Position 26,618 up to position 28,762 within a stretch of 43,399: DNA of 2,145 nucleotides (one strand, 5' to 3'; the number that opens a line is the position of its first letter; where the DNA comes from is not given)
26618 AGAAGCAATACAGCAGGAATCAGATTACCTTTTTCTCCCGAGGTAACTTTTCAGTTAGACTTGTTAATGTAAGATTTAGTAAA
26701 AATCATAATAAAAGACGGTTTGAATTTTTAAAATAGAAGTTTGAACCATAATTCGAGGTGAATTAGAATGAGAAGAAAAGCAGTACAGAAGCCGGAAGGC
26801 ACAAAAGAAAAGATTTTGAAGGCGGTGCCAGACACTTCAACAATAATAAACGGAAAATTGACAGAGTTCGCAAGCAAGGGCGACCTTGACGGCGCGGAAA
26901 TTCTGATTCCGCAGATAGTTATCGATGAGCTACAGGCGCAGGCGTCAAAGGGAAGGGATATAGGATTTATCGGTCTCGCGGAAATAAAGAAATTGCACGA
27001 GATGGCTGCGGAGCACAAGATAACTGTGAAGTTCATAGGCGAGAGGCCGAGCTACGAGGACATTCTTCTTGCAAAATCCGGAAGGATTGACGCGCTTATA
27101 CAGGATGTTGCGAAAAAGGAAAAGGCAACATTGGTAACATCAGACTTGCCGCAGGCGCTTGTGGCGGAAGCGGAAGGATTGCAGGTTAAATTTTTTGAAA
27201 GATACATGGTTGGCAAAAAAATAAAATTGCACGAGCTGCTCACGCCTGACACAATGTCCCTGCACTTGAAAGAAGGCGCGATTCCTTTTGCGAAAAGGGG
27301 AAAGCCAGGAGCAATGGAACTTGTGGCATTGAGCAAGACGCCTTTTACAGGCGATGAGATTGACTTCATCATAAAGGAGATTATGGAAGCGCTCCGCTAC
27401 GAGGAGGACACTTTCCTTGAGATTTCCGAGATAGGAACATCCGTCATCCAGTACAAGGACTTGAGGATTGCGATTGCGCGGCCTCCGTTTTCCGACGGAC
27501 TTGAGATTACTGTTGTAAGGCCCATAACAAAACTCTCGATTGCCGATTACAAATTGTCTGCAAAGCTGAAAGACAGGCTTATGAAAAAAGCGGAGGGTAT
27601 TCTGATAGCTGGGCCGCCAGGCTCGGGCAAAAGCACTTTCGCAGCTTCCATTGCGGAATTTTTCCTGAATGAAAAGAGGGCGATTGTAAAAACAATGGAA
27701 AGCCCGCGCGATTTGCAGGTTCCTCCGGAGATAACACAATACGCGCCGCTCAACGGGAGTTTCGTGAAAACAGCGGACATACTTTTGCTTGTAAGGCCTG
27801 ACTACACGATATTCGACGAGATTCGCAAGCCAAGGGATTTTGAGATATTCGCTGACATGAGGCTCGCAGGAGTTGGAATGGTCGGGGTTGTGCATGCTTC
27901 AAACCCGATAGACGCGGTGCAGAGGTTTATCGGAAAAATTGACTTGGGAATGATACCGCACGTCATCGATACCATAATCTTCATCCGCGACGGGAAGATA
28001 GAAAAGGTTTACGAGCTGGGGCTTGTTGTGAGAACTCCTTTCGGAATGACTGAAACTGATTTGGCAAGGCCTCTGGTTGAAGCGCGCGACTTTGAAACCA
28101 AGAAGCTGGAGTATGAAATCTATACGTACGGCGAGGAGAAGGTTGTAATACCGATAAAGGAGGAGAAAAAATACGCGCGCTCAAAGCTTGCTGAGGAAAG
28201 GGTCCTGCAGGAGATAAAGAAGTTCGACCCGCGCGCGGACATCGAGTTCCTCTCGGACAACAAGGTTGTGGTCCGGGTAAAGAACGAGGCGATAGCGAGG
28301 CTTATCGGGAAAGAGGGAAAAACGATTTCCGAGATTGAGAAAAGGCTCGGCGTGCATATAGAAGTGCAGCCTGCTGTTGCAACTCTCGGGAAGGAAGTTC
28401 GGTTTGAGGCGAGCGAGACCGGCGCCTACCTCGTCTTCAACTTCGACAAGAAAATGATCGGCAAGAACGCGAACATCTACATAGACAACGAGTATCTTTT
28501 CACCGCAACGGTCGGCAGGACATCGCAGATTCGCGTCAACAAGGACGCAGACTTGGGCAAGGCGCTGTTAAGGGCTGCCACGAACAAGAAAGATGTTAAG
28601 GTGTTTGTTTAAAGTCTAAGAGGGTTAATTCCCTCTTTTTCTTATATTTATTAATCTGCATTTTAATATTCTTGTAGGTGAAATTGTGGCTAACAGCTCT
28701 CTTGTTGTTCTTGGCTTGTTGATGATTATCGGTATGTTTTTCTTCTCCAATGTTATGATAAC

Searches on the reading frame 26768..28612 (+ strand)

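Call 10: search_protein_families(library=pfam, proteins=[window:26768-28612:+])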
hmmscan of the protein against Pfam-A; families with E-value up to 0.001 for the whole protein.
window:26768-28612:+ (614 aa): 8 families
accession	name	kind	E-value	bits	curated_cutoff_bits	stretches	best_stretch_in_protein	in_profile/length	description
PF01850.27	PIN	-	2.7e-07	31.7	23.6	1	20-127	2-112/120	PIN domain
PF00437.27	T2SSE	-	6.6e-07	28.7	24.9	1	265-387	132-255/370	Type II/IV secretion system protein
PF00013.35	KH_1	-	1.3e-06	28.5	21.5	1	501-534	3-36/66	KH domain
PF20720.3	nSTAND3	-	0.00012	22.3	27.2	1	272-316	14-57/155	Novel STAND NTPase 3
PF20833.2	RNase_E_G_Thio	-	0.00019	22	26.8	0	291-318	41-68/86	RNase E/G, Thioredoxin-like domain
PF13173.12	AAA_14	-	0.00038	20.9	27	0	278-361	5-80/129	AAA domain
PF13638.12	PIN_4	-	0.00068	20.4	21.9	0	20-140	2-128/132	PIN domain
PF13401.12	AAA_22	-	0.00097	19.9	27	0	276-305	6-35/130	AAA domain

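Call 11: search_protein_families(library=ncbifam, proteins=[window:26768-28612:+])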
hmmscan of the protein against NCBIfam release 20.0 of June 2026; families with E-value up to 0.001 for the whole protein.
window:26768-28612:+ (614 aa): 11 families
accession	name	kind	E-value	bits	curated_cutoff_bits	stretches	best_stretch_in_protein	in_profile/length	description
NF010335.0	PRK13764.1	equivalog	9e-234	777.6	340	1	17-612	4-610/613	ATPase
NF053733.1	HJMigATPsPINA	equivalog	2.8e-135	451.7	800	1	21-534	2-499/502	holliday junction branch migration ATPase PINA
NF041000.1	ATPase_ComGA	equivalog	7.8e-09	34.9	300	1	241-388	89-243/267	competence type IV pilus ATPase ComGA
TIGR01420.1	pilT_fam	subfamily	2.6e-07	30.2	319.1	1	162-313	14-160/343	PilT/PilU family type 4a pilus ATPase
TIGR02788.1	VirB11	equivalog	2.6e-06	26.7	249.95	1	272-387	141-262/308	P-type DNA transfer ATPase VirB11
TIGR02533.1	type_II_gspE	equivalog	3.3e-06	26.1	630.25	1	269-402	236-368/486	type II secretion system ATPase GspE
NF008805.1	PRK11824.1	equivalog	0.00037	19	471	1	472-535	517-582/683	polyribonucleotide nucleotidyltransferase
NF005677.0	PRK07471.1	equivalog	0.0004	19.6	252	1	277-321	43-88/366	DNA polymerase III subunit delta'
NF053534.1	T4PilAsmATPsTfpB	equivalog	0.00076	18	850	0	250-404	312-463/584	type IV pilus assembly ATPase TfpB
NF005992.0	PRK08116.1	subfamily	0.0008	18.6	189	0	272-311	110-149/269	hypothetical protein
NF010330.0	PRK13763.1-5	equivalog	0.00082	19.1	376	0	488-535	23-72/220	putative RNA-processing protein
